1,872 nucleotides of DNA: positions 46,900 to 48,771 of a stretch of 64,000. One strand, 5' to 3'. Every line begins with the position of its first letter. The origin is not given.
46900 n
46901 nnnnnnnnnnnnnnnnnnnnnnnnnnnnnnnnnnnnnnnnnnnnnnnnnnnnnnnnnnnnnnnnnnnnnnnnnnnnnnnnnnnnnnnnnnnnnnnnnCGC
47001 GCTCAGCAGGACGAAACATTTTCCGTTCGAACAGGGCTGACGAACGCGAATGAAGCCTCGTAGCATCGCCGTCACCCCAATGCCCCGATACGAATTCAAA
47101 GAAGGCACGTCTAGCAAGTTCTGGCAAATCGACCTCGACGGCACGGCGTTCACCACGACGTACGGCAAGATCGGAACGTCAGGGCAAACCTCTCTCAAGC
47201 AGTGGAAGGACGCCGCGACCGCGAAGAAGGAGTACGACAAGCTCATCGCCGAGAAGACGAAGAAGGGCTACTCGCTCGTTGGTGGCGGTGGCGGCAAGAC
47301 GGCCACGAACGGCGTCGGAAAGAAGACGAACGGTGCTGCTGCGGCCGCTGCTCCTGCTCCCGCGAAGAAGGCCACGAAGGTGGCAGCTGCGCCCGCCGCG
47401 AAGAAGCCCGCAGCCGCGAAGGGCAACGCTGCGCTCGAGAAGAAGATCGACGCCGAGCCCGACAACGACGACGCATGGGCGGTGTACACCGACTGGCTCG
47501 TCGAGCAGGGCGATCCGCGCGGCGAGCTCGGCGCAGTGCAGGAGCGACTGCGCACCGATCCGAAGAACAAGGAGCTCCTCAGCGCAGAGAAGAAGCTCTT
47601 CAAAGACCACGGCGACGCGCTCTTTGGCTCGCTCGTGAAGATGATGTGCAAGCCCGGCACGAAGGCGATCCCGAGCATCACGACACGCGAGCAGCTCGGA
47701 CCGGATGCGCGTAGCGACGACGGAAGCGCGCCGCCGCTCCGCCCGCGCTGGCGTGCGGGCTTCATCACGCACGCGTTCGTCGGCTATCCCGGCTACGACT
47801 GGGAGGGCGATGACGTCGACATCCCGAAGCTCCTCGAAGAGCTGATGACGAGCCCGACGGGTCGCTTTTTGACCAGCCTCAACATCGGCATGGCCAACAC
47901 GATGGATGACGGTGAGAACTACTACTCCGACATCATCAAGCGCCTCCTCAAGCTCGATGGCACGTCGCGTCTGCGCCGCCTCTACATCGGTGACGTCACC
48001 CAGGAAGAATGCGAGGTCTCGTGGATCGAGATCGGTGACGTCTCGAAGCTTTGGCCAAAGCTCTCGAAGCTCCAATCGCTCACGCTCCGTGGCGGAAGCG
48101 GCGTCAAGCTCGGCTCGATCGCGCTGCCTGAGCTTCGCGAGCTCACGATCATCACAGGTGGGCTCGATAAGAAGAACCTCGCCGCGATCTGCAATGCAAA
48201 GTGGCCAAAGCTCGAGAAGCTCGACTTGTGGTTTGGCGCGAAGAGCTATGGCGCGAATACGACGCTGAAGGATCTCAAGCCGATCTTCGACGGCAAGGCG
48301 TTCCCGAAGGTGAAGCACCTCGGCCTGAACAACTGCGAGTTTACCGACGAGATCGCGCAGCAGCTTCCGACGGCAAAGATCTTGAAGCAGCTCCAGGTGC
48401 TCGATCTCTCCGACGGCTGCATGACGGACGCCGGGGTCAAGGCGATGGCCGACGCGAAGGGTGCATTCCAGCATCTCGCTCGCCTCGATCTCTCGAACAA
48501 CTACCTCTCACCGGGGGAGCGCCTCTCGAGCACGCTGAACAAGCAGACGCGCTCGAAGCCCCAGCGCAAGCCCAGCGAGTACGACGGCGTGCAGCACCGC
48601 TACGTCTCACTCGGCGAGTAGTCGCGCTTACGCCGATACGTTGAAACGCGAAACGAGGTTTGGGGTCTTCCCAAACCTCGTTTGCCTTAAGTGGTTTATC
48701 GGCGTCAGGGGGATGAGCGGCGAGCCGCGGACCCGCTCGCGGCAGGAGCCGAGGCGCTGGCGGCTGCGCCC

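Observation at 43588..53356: Dense cluster of WGR / TIGR02996 / LRR paralogs interleaved with FHA proteins and a cNMP-regulated Ser/Thr kinase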

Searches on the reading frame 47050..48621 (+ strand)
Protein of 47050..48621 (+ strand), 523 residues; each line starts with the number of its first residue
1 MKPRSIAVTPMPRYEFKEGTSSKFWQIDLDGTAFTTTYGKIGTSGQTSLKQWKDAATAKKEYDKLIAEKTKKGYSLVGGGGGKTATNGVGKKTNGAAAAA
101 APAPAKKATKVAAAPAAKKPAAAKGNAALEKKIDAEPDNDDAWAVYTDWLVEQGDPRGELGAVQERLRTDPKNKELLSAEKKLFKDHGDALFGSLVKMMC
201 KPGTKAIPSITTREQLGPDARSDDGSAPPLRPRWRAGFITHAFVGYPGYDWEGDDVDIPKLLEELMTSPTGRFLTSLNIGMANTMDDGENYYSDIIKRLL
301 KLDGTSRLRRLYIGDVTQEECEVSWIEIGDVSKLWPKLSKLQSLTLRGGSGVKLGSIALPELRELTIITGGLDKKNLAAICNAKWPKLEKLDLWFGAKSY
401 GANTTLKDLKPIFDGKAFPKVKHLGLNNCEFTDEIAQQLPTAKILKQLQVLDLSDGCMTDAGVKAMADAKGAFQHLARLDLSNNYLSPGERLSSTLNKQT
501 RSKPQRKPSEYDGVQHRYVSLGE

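Call 4: search_protein_families(library=pfam, proteins=[window:47050-48621:+], max_evalue=0.01)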
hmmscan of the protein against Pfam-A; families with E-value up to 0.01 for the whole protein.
window:47050-48621:+ (523 aa): 3 families
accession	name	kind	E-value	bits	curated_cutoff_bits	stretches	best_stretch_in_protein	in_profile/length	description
PF05406.20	WGR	-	1.7e-17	63.7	22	1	19-75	12-73/79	WGR domain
PF13516.12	LRR_6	-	5.5e-05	23.4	23.4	0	448-467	5-24/24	Leucine Rich repeat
PF12799.13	LRR_4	-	6.7e-05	23.4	27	0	419-455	1-32/44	Leucine Rich repeats (2 copies)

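Call 5: search_protein_families(library=ncbifam, proteins=[window:47050-48621:+], max_evalue=0.01)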
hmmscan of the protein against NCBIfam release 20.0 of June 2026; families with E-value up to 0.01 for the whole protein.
window:47050-48621:+ (523 aa): 4 families
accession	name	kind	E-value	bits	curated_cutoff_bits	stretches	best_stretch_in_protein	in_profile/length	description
NF038076.1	fam_STM4015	hypoth_equivalog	6.9e-71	238.6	275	1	253-523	14-290/290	STM4015 family protein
NF047464.1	FibnectbindLIC11051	equivalog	4.8e-19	68.3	1000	1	15-105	6-96/685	LIC_11051 family fibronectin-binding protein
TIGR02996.1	rpt_mate_G_obs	domain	1.9e-10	40.4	29.05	1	126-167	2-44/45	TIGR02996 domain-containing protein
NF041351.1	XopL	equivalog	0.0093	14.7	500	1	338-458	152-258/497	type III secretion system leucine-rich repeat domain-containing effector XopL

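Call 22: find_homologous_proteins(query=window:47050-48621:+, max_evalue=0.00001)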
Query window:47050-48621:+ (523 aa): 350 proteins with E <= 0.00001 among 8000 candidates; the best 120 are listed.
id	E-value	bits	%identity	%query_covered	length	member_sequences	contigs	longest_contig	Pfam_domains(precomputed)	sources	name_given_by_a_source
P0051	0.0e+0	1169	99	100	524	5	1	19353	PF05406.21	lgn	-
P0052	4.8e-188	644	58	98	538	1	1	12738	PF12799.14,PF05406.21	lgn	-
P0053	1.9e-187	642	55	98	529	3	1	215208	PF05406.21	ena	-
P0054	1.0e-185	637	58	98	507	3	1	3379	PF05406.21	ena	-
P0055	2.6e-177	609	56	99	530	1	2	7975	PF05406.21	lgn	-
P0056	3.5e-175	602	54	98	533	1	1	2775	PF05406.21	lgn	-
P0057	5.1e-173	595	52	98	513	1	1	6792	PF13516.13,PF12799.14,PF05406.21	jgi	jgi:uncharacterized protein (TIGR02996 family)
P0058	1.0e-172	594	53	99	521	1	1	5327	PF12799.14,PF05406.21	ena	-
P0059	9.2e-171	587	52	98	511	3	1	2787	PF12799.14,PF05406.21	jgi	jgi:uncharacterized protein (TIGR02996 family)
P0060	7.5e-170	584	54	98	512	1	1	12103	PF13516.13,PF05406.21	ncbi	ncbi:MAG: WGR domain-containing protein [Kofleriaceae bacterium]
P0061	9.0e-169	581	55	98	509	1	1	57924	PF12799.14,PF05406.21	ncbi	-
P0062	3.9e-168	579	52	98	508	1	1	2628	PF12799.14,PF05406.21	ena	-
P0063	8.8e-167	574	53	98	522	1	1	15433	PF12799.14,PF05406.21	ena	-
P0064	4.1e-165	569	53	98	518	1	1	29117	PF13516.13,PF12799.14,PF05406.21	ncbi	ncbi:MAG: WGR domain-containing protein [Kofleriaceae bacterium]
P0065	1.7e-164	567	51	98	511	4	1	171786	PF12799.14,PF05406.21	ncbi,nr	ncbi:MAG: WGR domain-containing protein [Myxococcota bacterium]|nr:WGR domain-containing protein [My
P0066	5.4e-164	565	53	98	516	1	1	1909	PF05406.21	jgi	jgi:uncharacterized protein (TIGR02996 family)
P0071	6.8e-158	545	50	98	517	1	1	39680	PF12799.14,PF05406.21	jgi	jgi:uncharacterized protein (TIGR02996 family)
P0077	2.8e-149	516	59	78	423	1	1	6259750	PF12799.14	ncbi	ncbi:MAG: TIGR02996 domain-containing protein [Kofleriaceae bacterium]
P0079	2.2e-145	504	40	98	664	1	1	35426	PF05406.21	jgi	jgi:uncharacterized protein (TIGR02996 family)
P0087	3.2e-132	460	41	98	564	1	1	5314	PF13516.13,PF05406.21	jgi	jgi:uncharacterized protein (TIGR02996 family)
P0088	8.2e-123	429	40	98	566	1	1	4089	PF05406.21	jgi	jgi:uncharacterized protein (TIGR02996 family)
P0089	6.5e-121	423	41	98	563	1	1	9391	PF05406.21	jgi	jgi:uncharacterized protein (TIGR02996 family)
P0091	4.0e-120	420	39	100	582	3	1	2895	PF13516.13,PF12799.14,PF05406.21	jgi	jgi:uncharacterized protein (TIGR02996 family)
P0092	9.8e-119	416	40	98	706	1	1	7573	PF00515.35,PF13432.13,PF07719.24,PF05406.21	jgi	jgi:uncharacterized protein (TIGR02996 family)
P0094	2.4e-113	398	39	98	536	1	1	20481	PF05406.21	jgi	jgi:uncharacterized protein (TIGR02996 family)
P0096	6.0e-111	390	40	91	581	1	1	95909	PF13516.13,PF12799.14,PF05406.21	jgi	jgi:uncharacterized protein (TIGR02996 family)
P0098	9.4e-111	389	37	98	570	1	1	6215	PF05406.21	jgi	jgi:uncharacterized protein (TIGR02996 family)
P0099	4.3e-110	387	36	95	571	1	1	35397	PF05406.21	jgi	jgi:uncharacterized protein (TIGR02996 family)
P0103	1.2e-109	386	36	98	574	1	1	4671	PF05406.21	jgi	jgi:uncharacterized protein (TIGR02996 family)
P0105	1.2e-108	382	36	98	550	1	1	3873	PF05406.21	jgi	jgi:uncharacterized protein (TIGR02996 family)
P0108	4.7e-108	380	38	99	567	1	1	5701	PF13516.13,PF05406.21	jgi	jgi:uncharacterized protein (TIGR02996 family)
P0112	3.1e-107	378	38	98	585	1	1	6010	PF05406.21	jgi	jgi:uncharacterized protein (TIGR02996 family)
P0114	6.6e-107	377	39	91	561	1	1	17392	PF05406.21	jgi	jgi:uncharacterized protein (TIGR02996 family)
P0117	3.6e-106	374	40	91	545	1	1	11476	PF05406.21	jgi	jgi:uncharacterized protein (TIGR02996 family)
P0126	4.3e-104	367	38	91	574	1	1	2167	PF05406.21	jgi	jgi:uncharacterized protein (TIGR02996 family)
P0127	5.6e-104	367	37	86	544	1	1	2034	PF05406.21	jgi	jgi:uncharacterized protein (TIGR02996 family)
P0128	1.1e-103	366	38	91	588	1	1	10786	PF05406.21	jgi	jgi:uncharacterized protein (TIGR02996 family)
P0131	7.6e-103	363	36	98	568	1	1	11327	PF13516.13,PF05406.21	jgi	jgi:uncharacterized protein (TIGR02996 family)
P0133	1.5e-102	362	35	98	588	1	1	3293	PF05406.21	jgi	jgi:uncharacterized protein (TIGR02996 family)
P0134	1.8e-102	362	36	98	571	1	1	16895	PF05406.21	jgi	jgi:uncharacterized protein (TIGR02996 family)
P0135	2.2e-102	362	39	91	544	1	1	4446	PF13516.13,PF12799.14,PF05406.21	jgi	jgi:uncharacterized protein (TIGR02996 family)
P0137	2.4e-102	362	36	98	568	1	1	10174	PF05406.21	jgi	jgi:uncharacterized protein (TIGR02996 family)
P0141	3.3e-100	355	37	98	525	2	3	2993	PF12799.14,PF05406.21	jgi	jgi:uncharacterized protein (TIGR02996 family)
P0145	1.9e-99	352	41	98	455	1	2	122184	PF13516.13,PF12799.14,PF05406.21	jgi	jgi:uncharacterized protein (TIGR02996 family)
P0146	2.4e-99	352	36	98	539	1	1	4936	PF05406.21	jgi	jgi:uncharacterized protein (TIGR02996 family)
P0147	2.9e-99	351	34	98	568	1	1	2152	PF13516.13,PF12799.14,PF05406.21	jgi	jgi:uncharacterized protein (TIGR02996 family)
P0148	4.5e-99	351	35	87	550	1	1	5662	PF05406.21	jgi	jgi:uncharacterized protein (TIGR02996 family)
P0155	4.8e-98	347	42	98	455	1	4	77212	PF13516.13,PF12799.14,PF05406.21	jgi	jgi:uncharacterized protein (TIGR02996 family)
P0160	1.6e-97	346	33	98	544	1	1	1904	PF05406.21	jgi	jgi:uncharacterized protein (TIGR02996 family)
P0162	3.8e-97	344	37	95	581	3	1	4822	PF05406.21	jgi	jgi:uncharacterized protein (TIGR02996 family)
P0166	5.7e-97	344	37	91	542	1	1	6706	PF05406.21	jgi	jgi:uncharacterized protein (TIGR02996 family)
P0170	2.8e-96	342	33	98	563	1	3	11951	PF13516.13,PF05406.21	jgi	jgi:uncharacterized protein (TIGR02996 family)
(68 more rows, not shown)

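Call 26: find_encoding_contigs(protein=P0053, flank=10000, max_places=2)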
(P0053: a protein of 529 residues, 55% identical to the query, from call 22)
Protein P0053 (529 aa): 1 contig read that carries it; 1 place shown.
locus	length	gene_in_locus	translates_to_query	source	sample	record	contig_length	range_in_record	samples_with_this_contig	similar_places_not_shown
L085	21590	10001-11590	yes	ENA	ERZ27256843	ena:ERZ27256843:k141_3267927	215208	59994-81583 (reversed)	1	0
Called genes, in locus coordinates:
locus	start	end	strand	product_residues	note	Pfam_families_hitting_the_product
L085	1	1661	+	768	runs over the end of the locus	PF01326:PPDK_N, PF00391:PEP-utilizers, PF02896:PEP-utilizers_C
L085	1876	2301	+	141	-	PF00571:CBS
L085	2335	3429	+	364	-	PF01636:APH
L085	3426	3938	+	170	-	PF01583:APS_kinase, PF13238:AAA_18 (weak), PF13671:AAA_33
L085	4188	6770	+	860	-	PF01326:PPDK_N, PF00391:PEP-utilizers, PF02896:PEP-utilizers_C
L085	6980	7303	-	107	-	-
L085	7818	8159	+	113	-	-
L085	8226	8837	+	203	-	PF14333:DUF4389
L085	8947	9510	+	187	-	PF16036:Chalcone_3, PF16035:Chalcone_2 (faint)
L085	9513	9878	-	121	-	-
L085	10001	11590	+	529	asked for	PF05406:WGR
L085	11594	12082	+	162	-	-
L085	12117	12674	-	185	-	-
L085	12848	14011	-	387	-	PF00069:Pkinase, PF07714:PK_Tyr_Ser-Thr, PF17667:Pkinase_fungal (weak)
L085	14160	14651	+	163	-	-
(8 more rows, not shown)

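Call 27: find_encoding_contigs(protein=P0061, flank=10000, max_places=2)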
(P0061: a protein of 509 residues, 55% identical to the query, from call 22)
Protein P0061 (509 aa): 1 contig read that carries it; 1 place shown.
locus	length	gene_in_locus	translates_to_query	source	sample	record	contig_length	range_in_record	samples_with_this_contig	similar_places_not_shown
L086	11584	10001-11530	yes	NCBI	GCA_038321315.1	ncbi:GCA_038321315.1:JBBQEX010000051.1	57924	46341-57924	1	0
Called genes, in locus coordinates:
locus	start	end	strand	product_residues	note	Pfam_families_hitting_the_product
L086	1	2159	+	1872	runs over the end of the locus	PF00069:Pkinase, PF07714:PK_Tyr_Ser-Thr, PF20703:nSTAND1, PF24817:WD40_WDHD1_1st, PF25173:Beta-prop_WDR3_1st, PF25175:Beta-prop_WDR5, PF25391:WD40_Gbeta, PF00400:WD40, +79 more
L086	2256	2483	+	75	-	-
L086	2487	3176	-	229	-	PF03588:Leu_Phe_trans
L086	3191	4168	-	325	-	PF00296:Bac_luciferase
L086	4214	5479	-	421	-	PF02557:VanY (weak), PF16158:N_BRCA1_IG (weak)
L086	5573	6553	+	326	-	PF00389:2-Hacid_dh, PF02826:2-Hacid_dh_C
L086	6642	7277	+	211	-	-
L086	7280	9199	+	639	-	PF00890:FAD_binding_2, PF01266:DAO (faint), PF07992:Pyr_redox_2 (faint), PF02910:Succ_DH_flav_C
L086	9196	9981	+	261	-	PF13085:Fer2_3, PF13187:Fer4_9 (faint), PF13534:Fer4_17 (faint), PF13183:Fer4_8, PF13237:Fer4_10 (weak), PF00037:Fer4 (weak), PF12837:Fer4_6 (weak), PF12838:Fer4_7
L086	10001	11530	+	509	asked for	PF05406:WGR, PF12799:LRR_4 (faint)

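Call 28: find_encoding_contigs(protein=P0065, flank=10000, max_places=2)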
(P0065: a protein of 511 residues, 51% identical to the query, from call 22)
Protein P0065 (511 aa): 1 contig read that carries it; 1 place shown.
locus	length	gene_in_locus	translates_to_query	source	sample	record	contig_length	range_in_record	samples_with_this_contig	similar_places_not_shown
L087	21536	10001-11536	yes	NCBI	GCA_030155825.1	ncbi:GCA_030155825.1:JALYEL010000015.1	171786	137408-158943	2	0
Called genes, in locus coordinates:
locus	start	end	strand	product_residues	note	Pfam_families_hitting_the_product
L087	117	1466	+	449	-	PF13581:HATPase_c_2 (faint), PF02518:HATPase_c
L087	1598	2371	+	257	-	PF26198:Ig_SMCHD1_6th (faint), PF02369:Big_1 (weak), PF13620:CarboxypepD_reg (faint), PF02369:Big_1, PF09134:Invasin_D3 (weak)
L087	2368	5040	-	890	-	PF01411:tRNA-synt_2c, PF07973:tRNA_SAD, PF02272:DHHA1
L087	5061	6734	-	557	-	-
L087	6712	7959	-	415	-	PF01580:FtsK_SpoIIIE (faint), PF00437:T2SSE, PF13191:AAA_16 (weak), PF25199:nSTAND_NTPase5 (weak)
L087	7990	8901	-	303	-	-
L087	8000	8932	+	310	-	-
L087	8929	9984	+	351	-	PF00072:Response_reg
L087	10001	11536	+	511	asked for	PF05406:WGR, PF12799:LRR_4 (faint)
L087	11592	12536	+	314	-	PF00781:DAGK_cat, PF19279:YegS_C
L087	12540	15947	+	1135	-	PF04257:RecC_N, PF27451:RecC_4th, PF17946:RecC_C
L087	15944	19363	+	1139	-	PF00580:UvrD-helicase, PF13245:AAA_19, PF13538:UvrD_C_2 (faint), PF13361:UvrD_C, PF12705:PDDEXK_1 (weak)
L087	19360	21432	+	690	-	PF13086:AAA_11 (faint), PF13245:AAA_19, PF13604:AAA_30, PF01443:Viral_helicase1 (faint), PF05127:NAT10_TcmA_helicase (weak), PF13401:AAA_22 (weak), PF18335:SH3_13, PF13538:UvrD_C_2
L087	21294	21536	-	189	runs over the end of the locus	-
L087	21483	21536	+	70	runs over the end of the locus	-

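Call 46: predict_structure(alignment_id=A2)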
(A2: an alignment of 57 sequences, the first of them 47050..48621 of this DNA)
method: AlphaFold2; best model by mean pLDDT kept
length: 523 residues; sequences in the alignment: 57
mean_pLDDT: 89.6   pTM: 0.77
mean pLDDT of the five models: 89.6, 89.3, 88.8, 88.3, 88.2
residues with pLDDT >= 90: 417; 70-90: 52; 50-70: 12; < 50: 42
segments of 3 or more residues with pLDDT < 50: 1-8, 80-103, 105-113
pLDDT, mean of each block of 10 residues (from residue 1): 40 86 91 93 90 95 94 80 37 38 49 53 87 97 96 96 97 98 96 95 94 86 83 96 92 89 97 98 87 97 97 91 94 98 96 97 98 98 98 97 97 98 98 98 99 98 98 98 97 98 97 95 85
secondary structure, 60 per line:
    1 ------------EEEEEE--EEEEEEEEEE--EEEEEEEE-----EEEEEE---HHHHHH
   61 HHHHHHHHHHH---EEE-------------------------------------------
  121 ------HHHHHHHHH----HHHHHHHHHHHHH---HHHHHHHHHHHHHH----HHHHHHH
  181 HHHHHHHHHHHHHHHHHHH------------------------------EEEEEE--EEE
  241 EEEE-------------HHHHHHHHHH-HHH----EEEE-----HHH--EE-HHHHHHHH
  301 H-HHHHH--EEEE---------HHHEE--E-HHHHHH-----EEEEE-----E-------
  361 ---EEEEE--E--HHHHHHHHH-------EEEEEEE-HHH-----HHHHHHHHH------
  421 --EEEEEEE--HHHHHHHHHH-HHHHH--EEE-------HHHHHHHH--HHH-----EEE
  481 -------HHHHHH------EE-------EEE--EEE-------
elements in order: E13-18 E21-30 E33-40 E46-51 H55-71 E75-77 H127-135 H140-152 H156-169 H174-199 E230-235 E238-244 H258-267 E276-279 H293-301 H303-307 E310-313 H332-337 E343-347 E364-368 H374-382 E390-396 H406-414 E423-429 H432-441 H443-447 E450-452 H460-467 E478-480 H488-493 E509-511 E514-516

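Call 57: search_protein_families(library=padloc, proteins=[window:47050-48621:+], max_evalue=0.001)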
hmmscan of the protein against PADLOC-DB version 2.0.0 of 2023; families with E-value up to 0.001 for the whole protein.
window:47050-48621:+ (523 aa): 0 families

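Call 65: search_solved_structures(query=A2, max_evalue=0.01, show_alignments=1)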
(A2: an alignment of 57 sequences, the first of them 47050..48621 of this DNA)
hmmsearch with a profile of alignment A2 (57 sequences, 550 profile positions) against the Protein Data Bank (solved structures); distinct sequences matched with E-value up to 0.01: 63 (the best 60 are shown).
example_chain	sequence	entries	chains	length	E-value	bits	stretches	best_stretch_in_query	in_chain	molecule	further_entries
2ra8_A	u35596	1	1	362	1e-71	245.6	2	273-550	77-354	Uncharacterized protein Q64V53_BACFR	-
1dfj_I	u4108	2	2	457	6e-14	54.9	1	445-526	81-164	RIBONUCLEASE INHIBITOR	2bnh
4per_A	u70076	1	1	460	3.4e-13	52.5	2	345-523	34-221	Ribonuclease Inhibitor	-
4r5d_A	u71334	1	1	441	1.7e-12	50.2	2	443-527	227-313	Leucine rich repeat protein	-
3tsr_E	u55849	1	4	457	3.3e-12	49.2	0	444-523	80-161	Ribonuclease inhibitor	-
9y6s_8O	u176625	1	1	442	4.8e-11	45.4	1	446-529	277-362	Leucine-rich repeat protein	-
4peq_B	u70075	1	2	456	3.5e-10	42.5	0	446-524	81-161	Ribonuclease/angiogenin inhibitor 1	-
1a4y_A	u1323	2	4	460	1.8e-09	40.2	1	396-523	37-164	RIBONUCLEASE INHIBITOR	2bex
1z7x_W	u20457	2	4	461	1.8e-09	40.1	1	396-523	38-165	Ribonuclease inhibitor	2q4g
4r6g_A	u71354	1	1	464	7.7e-09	38.1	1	443-526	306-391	leucine rich repeats DLRR_K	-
9j7j_A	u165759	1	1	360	9.6e-09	37.8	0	446-520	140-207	GALA protein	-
4im6_A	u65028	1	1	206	3.3e-07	32.7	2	447-523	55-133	NACHT, LRR and PYD domains-containing protein 1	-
8zgd_A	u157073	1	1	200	3.9e-07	32.4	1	446-524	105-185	NACHT, LRR and PYD domains-containing protein 1, N-terminus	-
5y3s_A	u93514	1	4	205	4e-07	32.4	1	446-524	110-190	NACHT, LRR and PYD domains-containing protein 1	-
5aj2_C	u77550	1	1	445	9.7e-07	31.1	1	473-525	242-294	NLR FAMILY CARD DOMAIN-CONTAINING PROTEIN 4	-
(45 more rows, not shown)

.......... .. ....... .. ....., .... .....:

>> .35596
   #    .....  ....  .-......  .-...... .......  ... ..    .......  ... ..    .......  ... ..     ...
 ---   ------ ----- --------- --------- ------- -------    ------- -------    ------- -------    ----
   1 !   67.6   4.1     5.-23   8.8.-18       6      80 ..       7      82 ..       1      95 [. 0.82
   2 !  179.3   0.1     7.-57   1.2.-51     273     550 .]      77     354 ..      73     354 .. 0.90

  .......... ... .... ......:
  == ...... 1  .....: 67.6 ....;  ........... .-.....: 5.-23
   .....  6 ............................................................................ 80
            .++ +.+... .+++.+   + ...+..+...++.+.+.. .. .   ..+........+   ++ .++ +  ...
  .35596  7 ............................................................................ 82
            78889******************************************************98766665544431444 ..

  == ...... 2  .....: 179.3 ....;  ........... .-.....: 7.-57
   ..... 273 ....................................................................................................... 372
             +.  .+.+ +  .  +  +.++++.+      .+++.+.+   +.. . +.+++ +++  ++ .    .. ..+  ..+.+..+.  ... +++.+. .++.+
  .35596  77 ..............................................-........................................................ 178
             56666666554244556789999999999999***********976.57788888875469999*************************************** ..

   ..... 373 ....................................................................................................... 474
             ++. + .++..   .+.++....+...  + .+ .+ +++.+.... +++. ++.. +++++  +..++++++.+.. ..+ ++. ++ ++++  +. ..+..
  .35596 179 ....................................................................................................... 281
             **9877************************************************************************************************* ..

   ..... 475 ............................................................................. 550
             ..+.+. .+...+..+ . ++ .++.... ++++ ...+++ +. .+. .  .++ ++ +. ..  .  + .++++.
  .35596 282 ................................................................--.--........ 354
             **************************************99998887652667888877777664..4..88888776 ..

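Call 74: find_encoding_contigs(protein=P0052, flank=10000, max_places=2)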
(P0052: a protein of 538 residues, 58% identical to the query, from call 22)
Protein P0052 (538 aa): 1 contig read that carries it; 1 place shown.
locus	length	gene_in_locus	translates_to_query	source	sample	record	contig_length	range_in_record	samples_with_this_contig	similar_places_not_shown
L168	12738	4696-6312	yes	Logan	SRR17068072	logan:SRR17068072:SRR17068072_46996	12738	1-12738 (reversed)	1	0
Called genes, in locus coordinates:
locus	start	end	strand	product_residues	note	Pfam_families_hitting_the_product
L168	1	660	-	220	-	?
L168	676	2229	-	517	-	PF01841:Transglut_core, PF04473:DUF553 (weak), PF23265:Ig-like_KY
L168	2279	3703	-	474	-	-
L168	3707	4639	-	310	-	PF06574:FAD_syn, PF01687:Flavokinase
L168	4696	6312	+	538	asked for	PF05406:WGR, PF12799:LRR_4 (faint)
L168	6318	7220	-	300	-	PF00481:PP2C, PF13672:PP2C_2, PF07228:SpoIIE (weak)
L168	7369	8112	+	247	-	PF00005:ABC_tran, PF13304:AAA_21 (faint)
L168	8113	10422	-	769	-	PF00069:Pkinase, PF03109:ABC1 (faint), PF07714:PK_Tyr_Ser-Thr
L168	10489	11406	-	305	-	PF07949:YbbR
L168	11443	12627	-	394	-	PF02457:DAC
